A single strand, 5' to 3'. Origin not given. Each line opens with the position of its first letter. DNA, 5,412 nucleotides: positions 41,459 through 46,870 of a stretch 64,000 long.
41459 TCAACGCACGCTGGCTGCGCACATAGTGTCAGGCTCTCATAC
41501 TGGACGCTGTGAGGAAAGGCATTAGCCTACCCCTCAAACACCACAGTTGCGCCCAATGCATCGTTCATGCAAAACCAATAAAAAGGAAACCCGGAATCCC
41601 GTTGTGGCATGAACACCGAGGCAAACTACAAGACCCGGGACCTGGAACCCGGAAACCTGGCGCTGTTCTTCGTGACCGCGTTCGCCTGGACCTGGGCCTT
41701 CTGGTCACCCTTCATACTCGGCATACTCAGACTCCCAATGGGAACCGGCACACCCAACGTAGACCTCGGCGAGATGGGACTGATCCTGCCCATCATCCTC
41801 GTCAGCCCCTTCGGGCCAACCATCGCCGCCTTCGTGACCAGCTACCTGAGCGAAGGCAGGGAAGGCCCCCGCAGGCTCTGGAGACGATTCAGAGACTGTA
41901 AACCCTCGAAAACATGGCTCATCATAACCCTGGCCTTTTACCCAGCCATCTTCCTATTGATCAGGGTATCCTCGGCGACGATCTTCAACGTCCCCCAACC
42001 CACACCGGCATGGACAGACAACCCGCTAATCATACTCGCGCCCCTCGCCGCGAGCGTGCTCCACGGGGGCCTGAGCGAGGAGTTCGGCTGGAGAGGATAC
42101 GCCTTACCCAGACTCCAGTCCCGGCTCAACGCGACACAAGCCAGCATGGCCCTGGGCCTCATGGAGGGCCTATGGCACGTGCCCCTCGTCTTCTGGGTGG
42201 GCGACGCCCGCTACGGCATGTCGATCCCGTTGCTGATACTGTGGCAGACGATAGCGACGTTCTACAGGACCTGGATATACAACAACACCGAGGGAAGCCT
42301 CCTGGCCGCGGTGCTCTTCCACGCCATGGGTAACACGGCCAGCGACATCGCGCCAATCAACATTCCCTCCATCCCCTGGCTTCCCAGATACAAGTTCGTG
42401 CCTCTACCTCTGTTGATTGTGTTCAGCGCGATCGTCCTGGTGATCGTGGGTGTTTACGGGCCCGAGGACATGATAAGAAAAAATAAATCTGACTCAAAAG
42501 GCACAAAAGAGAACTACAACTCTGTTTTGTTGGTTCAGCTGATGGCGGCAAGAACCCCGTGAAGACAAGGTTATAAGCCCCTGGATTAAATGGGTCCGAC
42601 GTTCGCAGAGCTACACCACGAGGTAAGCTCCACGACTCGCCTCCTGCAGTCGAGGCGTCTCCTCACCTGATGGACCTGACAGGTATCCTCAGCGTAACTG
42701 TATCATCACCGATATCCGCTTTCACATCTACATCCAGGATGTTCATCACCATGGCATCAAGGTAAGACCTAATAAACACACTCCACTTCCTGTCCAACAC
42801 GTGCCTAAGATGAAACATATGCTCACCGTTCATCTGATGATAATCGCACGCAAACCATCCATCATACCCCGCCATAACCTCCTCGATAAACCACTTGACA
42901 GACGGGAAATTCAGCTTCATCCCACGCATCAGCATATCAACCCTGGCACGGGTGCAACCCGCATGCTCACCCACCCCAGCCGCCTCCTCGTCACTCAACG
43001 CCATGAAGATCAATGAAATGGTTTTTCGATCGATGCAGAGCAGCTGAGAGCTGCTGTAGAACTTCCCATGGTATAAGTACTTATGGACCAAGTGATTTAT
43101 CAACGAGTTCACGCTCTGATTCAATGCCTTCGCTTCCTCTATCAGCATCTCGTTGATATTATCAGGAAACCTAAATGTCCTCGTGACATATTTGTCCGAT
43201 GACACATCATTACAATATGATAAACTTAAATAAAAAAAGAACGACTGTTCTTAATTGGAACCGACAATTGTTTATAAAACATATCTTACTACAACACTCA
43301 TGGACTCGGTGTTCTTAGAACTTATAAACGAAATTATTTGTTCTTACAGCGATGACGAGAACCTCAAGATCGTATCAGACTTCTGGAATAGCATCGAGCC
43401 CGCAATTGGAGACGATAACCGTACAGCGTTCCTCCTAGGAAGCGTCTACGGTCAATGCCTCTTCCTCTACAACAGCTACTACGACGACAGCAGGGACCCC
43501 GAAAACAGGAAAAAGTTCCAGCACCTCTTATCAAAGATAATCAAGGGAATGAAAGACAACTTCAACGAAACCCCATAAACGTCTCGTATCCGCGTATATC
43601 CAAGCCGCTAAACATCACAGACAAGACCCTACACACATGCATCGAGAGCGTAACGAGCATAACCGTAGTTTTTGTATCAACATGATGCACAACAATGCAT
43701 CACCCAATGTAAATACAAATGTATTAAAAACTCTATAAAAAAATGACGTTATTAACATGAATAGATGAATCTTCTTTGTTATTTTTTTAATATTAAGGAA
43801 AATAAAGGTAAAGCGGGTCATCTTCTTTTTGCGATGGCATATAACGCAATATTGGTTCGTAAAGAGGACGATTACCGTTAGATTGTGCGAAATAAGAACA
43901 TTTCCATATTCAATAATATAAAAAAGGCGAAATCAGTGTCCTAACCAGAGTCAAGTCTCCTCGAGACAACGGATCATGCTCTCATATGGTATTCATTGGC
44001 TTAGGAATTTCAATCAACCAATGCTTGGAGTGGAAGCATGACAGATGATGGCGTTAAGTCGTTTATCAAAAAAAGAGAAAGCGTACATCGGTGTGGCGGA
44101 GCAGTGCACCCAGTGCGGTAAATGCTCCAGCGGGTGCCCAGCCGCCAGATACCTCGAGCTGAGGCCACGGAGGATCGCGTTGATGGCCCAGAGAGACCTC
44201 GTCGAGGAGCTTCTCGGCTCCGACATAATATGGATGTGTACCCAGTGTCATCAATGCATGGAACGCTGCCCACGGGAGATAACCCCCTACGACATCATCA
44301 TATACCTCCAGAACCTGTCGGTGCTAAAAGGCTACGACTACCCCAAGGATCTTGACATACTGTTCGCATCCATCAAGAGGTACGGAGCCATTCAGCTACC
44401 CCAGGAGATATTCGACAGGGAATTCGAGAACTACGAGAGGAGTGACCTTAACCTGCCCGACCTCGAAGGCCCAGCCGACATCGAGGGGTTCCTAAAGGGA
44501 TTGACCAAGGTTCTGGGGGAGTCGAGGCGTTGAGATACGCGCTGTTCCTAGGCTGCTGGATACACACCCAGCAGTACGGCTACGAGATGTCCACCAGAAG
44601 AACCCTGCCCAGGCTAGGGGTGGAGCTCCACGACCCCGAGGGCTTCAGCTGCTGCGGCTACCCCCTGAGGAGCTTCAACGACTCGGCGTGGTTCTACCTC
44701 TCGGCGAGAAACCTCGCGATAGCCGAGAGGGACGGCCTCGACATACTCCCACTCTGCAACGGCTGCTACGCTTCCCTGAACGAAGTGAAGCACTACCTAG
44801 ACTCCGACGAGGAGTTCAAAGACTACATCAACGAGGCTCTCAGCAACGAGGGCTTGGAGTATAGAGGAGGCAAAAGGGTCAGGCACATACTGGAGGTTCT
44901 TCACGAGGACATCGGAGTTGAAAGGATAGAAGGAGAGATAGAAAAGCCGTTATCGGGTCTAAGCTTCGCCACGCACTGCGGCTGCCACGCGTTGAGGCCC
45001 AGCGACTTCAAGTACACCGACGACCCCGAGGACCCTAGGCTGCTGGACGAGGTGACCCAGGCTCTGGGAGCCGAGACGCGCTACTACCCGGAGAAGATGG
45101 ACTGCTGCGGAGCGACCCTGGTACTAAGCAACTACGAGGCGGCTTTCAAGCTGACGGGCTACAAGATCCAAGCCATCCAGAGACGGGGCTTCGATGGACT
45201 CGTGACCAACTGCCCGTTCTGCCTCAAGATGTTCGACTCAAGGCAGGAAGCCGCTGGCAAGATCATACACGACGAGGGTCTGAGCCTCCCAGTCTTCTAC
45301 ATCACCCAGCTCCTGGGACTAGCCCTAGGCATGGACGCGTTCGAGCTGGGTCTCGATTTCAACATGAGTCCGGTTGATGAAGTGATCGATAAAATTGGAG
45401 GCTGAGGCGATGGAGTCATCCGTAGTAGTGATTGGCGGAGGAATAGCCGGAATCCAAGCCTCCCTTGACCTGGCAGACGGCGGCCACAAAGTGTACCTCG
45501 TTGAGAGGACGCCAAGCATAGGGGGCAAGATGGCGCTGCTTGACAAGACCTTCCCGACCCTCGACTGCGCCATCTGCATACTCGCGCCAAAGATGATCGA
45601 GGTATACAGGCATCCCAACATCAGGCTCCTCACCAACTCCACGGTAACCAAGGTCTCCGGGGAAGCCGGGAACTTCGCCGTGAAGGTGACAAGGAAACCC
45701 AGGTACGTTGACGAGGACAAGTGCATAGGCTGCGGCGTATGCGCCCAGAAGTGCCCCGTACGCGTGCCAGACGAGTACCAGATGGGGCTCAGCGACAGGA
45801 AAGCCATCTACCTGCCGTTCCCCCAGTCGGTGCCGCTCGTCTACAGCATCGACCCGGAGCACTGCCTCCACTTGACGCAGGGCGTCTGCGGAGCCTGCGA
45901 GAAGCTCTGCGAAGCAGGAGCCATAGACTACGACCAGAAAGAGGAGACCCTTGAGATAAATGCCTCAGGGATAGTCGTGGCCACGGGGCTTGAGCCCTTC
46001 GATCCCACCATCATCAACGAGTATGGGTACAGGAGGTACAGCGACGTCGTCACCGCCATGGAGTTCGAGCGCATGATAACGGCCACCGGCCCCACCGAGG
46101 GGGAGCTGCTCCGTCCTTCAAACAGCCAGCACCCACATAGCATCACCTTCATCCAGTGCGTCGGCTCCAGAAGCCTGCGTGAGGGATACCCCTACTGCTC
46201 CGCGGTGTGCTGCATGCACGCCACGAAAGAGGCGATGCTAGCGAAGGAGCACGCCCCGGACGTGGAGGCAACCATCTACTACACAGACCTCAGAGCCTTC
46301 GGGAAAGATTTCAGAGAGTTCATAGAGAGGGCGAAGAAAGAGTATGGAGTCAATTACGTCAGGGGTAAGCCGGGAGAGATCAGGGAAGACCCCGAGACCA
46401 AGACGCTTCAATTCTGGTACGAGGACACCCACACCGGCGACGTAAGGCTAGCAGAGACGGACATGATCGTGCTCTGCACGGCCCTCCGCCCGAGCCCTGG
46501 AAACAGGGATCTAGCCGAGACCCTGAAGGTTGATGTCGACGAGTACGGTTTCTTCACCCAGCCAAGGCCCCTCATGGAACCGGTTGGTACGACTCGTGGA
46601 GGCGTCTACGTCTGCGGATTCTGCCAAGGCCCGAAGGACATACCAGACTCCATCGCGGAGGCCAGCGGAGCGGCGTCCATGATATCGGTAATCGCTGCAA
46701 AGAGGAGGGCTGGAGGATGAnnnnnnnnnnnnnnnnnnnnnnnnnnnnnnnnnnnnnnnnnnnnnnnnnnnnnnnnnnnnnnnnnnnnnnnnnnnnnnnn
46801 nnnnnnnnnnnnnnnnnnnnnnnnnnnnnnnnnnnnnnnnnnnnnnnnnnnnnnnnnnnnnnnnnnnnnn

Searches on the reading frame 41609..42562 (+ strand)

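Call 51: search_protein_families(library=pfam, proteins=[window:41609-42562:+], max_evalue=0.00001)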
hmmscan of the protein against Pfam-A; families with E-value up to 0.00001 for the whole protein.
window:41609-42562:+ (317 aa): 1 family
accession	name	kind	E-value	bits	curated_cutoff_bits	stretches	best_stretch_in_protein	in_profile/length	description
PF02517.21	Rce1-like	-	3.2e-13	50.2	22.4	1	143-243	5-92/93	Type II CAAX prenyl endopeptidase Rce1-like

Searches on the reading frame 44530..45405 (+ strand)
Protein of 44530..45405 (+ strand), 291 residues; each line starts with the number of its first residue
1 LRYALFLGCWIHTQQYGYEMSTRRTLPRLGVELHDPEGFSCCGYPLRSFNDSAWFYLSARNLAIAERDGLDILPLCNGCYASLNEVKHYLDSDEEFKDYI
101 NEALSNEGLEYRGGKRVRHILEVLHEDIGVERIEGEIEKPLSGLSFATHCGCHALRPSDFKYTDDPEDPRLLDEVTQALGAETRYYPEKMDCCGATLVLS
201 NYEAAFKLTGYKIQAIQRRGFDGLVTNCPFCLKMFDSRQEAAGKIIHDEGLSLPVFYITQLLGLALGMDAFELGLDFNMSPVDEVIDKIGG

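Call 51: search_protein_families(library=pfam, proteins=[window:44530-45405:+], max_evalue=0.00001)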
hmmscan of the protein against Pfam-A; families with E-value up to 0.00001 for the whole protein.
window:44530-45405:+ (291 aa): 1 family
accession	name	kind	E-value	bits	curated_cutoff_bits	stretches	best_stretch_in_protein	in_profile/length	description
PF02754.22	CCG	-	8.5e-27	93.5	20.6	2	147-235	2-84/85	Cysteine-rich domain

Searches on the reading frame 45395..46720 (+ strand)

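Call 51: search_protein_families(library=pfam, proteins=[window:45395-46720:+], max_evalue=0.00001)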
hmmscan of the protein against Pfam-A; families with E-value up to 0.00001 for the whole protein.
window:45395-46720:+ (441 aa): 6 families
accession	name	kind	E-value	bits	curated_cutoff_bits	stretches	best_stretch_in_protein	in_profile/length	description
PF07992.20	Pyr_redox_2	-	1.2e-17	64.7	26.1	1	9-209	2-119/291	Pyridine nucleotide-disulphide oxidoreductase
PF12831.13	FAD_oxidored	-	6.1e-08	32.8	27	1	10-46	2-38/416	FAD dependent oxidoreductase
PF00070.33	Pyr_redox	-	1.1e-07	32.7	22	0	9-43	1-35/82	Pyridine nucleotide-disulphide oxidoreductase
PF00037.32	Fer4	-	2.3e-07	30.8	21.1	1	104-124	2-22/24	4Fe-4S binding domain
PF00890.30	FAD_binding_2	-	1.7e-06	28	20.4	1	10-47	2-39/414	FAD binding domain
PF12838.12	Fer4_7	-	1.9e-06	28.7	27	0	96-123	31-51/52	4Fe-4S dicluster domain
